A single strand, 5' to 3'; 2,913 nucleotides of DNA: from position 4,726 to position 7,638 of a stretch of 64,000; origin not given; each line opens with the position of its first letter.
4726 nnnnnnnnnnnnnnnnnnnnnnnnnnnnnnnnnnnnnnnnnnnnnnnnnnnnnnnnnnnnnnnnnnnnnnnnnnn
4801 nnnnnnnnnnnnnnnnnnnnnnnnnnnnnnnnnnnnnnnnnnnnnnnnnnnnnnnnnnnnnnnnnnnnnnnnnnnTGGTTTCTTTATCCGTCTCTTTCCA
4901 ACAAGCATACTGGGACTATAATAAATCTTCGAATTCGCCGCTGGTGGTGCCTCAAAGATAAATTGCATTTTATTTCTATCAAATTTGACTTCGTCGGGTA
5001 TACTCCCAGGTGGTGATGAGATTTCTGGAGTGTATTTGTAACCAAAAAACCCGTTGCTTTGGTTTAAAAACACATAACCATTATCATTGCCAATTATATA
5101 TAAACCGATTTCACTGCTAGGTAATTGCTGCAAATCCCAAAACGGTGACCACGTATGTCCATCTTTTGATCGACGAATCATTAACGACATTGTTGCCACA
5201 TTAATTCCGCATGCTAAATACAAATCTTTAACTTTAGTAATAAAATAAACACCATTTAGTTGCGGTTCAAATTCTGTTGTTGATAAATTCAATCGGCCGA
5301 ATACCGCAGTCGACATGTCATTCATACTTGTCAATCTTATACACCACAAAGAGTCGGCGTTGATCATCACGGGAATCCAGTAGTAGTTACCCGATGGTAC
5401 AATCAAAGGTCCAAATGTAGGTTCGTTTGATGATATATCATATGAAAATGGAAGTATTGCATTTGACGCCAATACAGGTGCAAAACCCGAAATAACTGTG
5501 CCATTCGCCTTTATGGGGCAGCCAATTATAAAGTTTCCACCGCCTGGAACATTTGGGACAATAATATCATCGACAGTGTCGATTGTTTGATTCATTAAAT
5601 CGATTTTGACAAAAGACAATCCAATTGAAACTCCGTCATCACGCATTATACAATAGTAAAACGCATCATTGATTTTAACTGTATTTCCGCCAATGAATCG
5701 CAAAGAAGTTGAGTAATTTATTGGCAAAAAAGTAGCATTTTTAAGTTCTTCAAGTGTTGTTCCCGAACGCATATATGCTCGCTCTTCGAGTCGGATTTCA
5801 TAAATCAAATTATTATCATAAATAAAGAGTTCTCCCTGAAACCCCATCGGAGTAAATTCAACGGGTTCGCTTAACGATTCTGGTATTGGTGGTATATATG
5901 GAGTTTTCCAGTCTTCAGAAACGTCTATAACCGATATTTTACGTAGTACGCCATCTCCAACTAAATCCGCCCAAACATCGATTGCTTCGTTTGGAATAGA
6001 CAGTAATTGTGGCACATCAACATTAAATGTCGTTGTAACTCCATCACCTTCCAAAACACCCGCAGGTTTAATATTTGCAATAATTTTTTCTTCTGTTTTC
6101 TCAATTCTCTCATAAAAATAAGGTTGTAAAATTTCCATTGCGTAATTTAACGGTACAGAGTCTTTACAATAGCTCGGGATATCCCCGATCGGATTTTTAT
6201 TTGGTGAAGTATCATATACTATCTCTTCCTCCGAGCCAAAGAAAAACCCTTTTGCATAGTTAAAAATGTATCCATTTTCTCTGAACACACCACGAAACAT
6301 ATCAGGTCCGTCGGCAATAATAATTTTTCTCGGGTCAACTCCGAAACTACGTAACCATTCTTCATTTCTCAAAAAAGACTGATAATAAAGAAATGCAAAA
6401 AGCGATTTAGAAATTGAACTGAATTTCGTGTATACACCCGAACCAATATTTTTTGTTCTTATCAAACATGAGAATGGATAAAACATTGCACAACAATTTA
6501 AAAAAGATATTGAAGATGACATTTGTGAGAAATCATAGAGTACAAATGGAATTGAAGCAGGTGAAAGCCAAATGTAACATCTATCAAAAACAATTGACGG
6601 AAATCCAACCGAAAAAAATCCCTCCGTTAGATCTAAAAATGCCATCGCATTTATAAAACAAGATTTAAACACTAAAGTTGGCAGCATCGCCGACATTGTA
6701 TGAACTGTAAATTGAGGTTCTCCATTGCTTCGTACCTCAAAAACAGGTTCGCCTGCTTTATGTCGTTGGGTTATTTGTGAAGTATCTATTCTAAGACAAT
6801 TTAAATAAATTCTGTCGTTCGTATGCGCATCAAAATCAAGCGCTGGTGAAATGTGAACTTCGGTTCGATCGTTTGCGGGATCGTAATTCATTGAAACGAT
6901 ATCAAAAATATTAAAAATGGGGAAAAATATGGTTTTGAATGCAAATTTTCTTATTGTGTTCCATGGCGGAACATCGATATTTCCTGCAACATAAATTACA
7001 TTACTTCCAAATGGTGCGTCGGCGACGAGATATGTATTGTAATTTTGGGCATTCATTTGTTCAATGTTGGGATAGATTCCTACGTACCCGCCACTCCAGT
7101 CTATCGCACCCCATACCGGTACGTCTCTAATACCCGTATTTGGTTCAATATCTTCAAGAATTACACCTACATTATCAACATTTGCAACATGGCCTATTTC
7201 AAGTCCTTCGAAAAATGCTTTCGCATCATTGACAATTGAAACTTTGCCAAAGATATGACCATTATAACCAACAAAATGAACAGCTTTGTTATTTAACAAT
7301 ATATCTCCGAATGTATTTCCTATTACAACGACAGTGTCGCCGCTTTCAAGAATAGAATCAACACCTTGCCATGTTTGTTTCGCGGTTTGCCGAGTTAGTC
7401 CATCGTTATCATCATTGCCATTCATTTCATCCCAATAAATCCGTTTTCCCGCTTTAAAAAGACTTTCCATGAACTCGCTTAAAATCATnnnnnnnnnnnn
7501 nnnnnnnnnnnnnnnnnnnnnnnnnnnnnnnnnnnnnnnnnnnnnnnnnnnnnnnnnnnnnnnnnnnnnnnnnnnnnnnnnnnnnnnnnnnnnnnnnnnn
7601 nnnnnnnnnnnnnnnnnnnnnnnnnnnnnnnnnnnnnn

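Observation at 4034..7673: Beta-helix (pectate-lyase fold) protein cassette present as two divergent paralogs in opposite orientations, outside the tail module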

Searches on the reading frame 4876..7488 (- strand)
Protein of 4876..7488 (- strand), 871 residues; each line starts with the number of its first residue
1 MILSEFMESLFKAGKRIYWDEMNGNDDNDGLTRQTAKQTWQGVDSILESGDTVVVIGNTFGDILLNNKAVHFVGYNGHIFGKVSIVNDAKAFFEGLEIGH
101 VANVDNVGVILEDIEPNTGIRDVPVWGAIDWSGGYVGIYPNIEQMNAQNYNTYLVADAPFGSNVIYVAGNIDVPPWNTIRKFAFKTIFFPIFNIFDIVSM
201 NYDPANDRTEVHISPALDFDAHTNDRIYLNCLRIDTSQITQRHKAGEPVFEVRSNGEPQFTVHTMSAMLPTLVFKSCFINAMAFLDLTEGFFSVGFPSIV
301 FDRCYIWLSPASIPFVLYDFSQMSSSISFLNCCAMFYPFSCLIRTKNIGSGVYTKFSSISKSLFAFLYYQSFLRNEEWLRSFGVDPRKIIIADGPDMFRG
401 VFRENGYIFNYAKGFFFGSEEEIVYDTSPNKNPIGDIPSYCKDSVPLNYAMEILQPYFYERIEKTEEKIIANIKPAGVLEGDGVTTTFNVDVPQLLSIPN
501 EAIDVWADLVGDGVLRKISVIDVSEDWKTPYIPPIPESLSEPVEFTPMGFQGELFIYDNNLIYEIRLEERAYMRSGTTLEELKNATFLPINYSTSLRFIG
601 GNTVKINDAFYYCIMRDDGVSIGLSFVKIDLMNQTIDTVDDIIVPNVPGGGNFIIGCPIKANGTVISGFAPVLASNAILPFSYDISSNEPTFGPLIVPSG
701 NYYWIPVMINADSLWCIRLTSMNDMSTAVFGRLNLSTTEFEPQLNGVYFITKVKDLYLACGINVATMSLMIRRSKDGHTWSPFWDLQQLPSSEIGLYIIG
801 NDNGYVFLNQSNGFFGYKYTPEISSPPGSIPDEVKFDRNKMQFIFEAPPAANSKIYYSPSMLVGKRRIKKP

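Call 5: search_protein_families(library=pfam, proteins=[window:4876-7488:-], max_evalue=1)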
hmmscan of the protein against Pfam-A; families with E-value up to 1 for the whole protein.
window:4876-7488:- (871 aa): 0 families

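Call 6: search_protein_families(library=phrogs, proteins=[window:4876-7488:-], max_evalue=1)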
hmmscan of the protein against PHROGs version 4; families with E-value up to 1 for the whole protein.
window:4876-7488:- (871 aa): 2 families
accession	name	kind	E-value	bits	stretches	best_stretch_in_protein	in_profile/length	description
phrog_32409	-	tail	0.0067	15.7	1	11-109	507-610/884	tail fiber protein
phrog_36166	-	unknown function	0.0071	14.9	1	17-64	596-641/1207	-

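Call 10: search_dna_similar(query=window:4876-7488:-, collection=phages, mode=protein, max_evalue=0.001)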
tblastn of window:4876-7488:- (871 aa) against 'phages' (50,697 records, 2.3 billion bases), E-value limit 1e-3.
No match.

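Call 11: search_solved_structures(query=window:4876-7488:-, max_evalue=10)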
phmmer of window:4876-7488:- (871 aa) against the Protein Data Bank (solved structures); distinct sequences matched with E-value up to 10: 2.
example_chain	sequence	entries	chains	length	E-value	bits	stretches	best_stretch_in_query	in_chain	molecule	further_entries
2vd8_A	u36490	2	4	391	0.15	13.4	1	350-396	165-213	ALANINE RACEMASE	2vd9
3ha1_A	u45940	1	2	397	0.15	13.4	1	350-396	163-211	Alanine racemase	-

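Call 12: find_homologous_proteins(query=window:4876-7488:-)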
Query window:4876-7488:- (871 aa): 1 proteins with E <= 0.001 among 5393 candidates.
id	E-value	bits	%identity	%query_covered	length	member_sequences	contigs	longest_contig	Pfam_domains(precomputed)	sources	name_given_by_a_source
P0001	0.0e+0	1976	97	100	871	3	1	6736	-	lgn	-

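Call 21: find_encoding_contigs(protein=P0001, flank=10000)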
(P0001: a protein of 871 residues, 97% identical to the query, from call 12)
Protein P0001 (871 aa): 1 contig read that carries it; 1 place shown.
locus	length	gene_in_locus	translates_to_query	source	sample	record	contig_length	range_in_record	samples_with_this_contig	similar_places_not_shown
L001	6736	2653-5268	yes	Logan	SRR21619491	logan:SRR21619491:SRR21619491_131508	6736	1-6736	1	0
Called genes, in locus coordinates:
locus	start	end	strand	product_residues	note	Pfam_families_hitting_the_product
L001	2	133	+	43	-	?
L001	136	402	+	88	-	-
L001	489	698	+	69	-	-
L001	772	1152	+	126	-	-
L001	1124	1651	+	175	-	PF08291:Peptidase_M15_3, PF05951:Peptidase_M15_2 (weak)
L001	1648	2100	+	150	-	-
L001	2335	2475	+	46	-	-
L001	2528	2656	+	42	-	-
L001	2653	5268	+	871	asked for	-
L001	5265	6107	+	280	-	-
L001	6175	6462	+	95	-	-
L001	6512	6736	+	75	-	?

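Call 23: search_protein_representatives(alignment_id=A1)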
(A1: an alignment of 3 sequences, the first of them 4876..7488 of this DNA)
Query: 3 sequences, 871 profile positions. Proteins with E-value up to 0.001 (for the whole library): 55; up to 1e-10: 9; up to 1e-30: 3. The best 55 are listed.
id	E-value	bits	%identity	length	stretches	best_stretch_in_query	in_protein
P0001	0.0e+00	1818.1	-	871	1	1-871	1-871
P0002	0.0e+00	1593.5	-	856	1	1-870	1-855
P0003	3.3e-31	124.5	-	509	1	7-466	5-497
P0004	9.8e-28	113.0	-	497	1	2-448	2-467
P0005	1.2e-26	109.5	-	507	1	8-458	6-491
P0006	1.3e-20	89.5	-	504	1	480-857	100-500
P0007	6.5e-17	77.2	-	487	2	16-273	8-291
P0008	4.6e-14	67.8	-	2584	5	15-106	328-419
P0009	1.9e-12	62.4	-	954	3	12-78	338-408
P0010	1.8e-08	49.3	-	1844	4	15-81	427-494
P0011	2.1e-08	49.1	-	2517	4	16-77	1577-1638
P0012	8.6e-08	47.0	-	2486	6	13-76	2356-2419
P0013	1.1e-07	46.7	-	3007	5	19-60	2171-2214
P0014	2.0e-07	45.8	-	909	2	21-79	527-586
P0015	4.0e-07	44.8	-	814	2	14-73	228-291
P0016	4.6e-07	44.6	-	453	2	4-60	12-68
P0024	1.0e-05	40.2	-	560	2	13-82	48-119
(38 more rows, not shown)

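Call 24: search_protein_families(library=pfam, proteins=[P0003, P0004, P0005, P0006, P0007, P0009, P0014, P0015, P0016, P0024], max_evalue=0.01)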
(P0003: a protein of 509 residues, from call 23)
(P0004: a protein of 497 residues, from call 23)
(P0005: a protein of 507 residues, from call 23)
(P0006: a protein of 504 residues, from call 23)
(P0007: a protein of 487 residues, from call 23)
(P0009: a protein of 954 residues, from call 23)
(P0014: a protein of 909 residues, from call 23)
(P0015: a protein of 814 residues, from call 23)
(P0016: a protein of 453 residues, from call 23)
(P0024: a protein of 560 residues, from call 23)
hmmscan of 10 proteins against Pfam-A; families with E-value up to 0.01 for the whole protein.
P0003 (509 aa): 0 families

P0004 (497 aa): 0 families

P0005 (507 aa): 0 families

P0006 (504 aa): 0 families

P0007 (487 aa): 0 families

P0009 (954 aa): 0 families

P0014 (909 aa): 4 families
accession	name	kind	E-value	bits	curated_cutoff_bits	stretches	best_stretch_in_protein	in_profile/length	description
PF13229.12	Beta_helix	-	9.1e-44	149.3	25.9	4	120-237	22-138/158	Right handed beta helix region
PF05048.19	NosD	-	1.3e-37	129.8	23.6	4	197-337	44-175/212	Periplasmic copper-binding protein (NosD)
PF07602.17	DUF1565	-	1.9e-07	31.1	20.3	1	50-213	2-169/257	Protein of unknown function (DUF1565)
PF00041.27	fn3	-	9.6e-06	26.2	25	1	404-487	2-72/84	Fibronectin type III domain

P0015 (814 aa): 2 families
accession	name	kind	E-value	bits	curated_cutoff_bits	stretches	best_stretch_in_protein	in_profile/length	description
PF13229.12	Beta_helix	-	2.5e-18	66.7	25.9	2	585-715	22-154/158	Right handed beta helix region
PF05048.19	NosD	-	0.0001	22.3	23.6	1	586-724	46-173/212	Periplasmic copper-binding protein (NosD)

P0016 (453 aa): 2 families
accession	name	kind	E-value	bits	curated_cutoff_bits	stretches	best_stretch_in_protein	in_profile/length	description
PF07602.17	DUF1565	-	8.1e-13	48.7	20.3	2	32-213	3-200/257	Protein of unknown function (DUF1565)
PF13229.12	Beta_helix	-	3.3e-11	43.5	25.9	1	79-206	39-157/158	Right handed beta helix region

P0024 (560 aa): 1 family
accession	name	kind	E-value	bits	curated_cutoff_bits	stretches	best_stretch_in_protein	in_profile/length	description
PF01095.25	Pectinesterase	-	6.3e-06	25.6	27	1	73-122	14-70/298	Pectinesterase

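Call 25: predict_structure(alignment_id=A1)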
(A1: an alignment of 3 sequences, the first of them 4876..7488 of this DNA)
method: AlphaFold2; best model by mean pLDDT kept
length: 871 residues; sequences in the alignment: 3
mean_pLDDT: 35.1   pTM: 0.28
mean pLDDT of the five models: 35.1, 33.8, 32.4, 29.4, 28.9
residues with pLDDT >= 90: 0; 70-90: 26; 50-70: 128; < 50: 717
segments of 3 or more residues with pLDDT < 50: 1-164, 166-168, 173-197, 214-283, 288-300, 302-476, 491-502, 519-676, 678-695, 709-712, 785-841, 859-871
pLDDT, mean of each block of 10 residues (from residue 1): 23 24 26 25 28 24 25 23 22 22 23 26 26 25 28 26 46 47 32 47 63 40 28 34 30 25 27 43 48 38 44 38 35 32 22 24 32 36 37 31 27 23 22 25 24 21 23 41 63 42 57 55 30 22 21 23 23 21 24 24 26 26 23 21 20 26 36 45 37 46 54 59 58 70 68 57 55 70 49 33 39 38 40 29 61 59 23 22
secondary structure, 60 per line:
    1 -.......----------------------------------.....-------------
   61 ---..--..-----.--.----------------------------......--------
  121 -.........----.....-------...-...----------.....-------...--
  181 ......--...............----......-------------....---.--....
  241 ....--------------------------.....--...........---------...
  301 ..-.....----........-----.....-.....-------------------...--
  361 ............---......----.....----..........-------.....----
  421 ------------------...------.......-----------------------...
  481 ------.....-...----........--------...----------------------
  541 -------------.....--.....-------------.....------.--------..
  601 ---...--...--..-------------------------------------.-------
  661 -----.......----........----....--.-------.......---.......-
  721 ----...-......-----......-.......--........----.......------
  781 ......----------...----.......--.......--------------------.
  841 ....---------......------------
elements in order (helices of 4 or more, strands of 3 or more residues): H2-8 H43-47 E107-112 E122-130 E135-139 E164-168 E181-186 E189-203 E208-213 E227-230 H237-244 E271-275 E278-280 H281-288 E298-302 E304-308 H313-320 H326-330 E332-336 H361-372 H376-381 H386-390 H395-404 H412-416 H448-454 E478-480 E487-491 E503-507 E516-518 E554-558 E561-565 H579-583 E604-606 E609-611 E666-672 E677-684 E689-692 E703-709 E713-719 E729-734 E740-745 E747-753 E756-763 E768-774 E781-786 E797-799 E804-810 E813-819 E840-844 E854-859

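Call 31: find_homologous_proteins(query=A3, max_evalue=0.001)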
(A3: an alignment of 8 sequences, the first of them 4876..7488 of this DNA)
Query A3 (8 sequences) (871 aa, profile of the alignment): 1 proteins with E <= 0.001 among 7802 candidates.
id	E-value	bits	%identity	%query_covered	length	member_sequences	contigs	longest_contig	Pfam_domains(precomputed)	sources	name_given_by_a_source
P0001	0.0e+0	1287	97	100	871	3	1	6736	-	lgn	-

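Call 34: find_related_loci(query=A1, collection=viral_contigs, flank=10000)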
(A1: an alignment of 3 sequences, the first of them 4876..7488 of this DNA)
Query A1 (871 aa) in viral_contigs; peptide patterns used: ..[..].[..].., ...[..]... (x = any residue, [..] = any of these).
312 stretches matched a pattern; 1 encode a relative of the query (tblastn E <= 1e-3); 1 distinct loci.
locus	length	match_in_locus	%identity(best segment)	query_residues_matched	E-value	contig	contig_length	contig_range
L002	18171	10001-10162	44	18-67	1e-6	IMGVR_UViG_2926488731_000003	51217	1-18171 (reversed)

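Call 35: find_encoding_contigs(protein=P0006, flank=10000)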
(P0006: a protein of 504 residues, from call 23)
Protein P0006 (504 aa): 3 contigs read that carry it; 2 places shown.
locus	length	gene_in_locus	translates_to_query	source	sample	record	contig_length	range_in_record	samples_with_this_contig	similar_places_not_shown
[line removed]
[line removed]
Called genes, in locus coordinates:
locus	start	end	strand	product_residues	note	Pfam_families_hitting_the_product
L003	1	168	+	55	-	?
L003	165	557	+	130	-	-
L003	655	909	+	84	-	-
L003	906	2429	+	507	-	-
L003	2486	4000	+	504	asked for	-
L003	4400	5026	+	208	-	-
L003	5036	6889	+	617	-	-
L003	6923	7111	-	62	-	-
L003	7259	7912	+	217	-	-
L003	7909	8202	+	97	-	-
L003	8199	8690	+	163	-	-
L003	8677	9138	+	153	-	-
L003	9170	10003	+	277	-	PF13620:CarboxypepD_reg (faint)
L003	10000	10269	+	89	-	-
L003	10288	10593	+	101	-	PF20223:DUF6582 (weak)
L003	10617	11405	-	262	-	PF12705:PDDEXK_1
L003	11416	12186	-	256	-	PF00899:ThiF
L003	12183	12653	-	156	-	-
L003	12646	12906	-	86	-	-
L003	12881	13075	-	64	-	?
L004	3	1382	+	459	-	?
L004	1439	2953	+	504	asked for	-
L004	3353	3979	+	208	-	-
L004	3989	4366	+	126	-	?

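Call 36: find_encoding_contigs(protein=P0003, flank=10000)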
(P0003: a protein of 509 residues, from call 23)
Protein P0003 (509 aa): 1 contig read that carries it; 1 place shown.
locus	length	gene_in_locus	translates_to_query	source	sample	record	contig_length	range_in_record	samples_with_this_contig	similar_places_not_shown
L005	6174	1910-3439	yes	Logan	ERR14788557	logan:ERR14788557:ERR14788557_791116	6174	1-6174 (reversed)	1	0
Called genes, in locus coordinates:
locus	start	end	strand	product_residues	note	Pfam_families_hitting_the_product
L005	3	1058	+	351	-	?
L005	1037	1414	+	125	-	PF01242:PTPS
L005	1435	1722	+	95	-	-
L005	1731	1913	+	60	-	-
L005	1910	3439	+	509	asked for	-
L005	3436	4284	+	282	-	-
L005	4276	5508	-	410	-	PF01071:GARS_A (weak)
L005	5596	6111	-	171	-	PF05951:Peptidase_M15_2 (weak), PF08291:Peptidase_M15_3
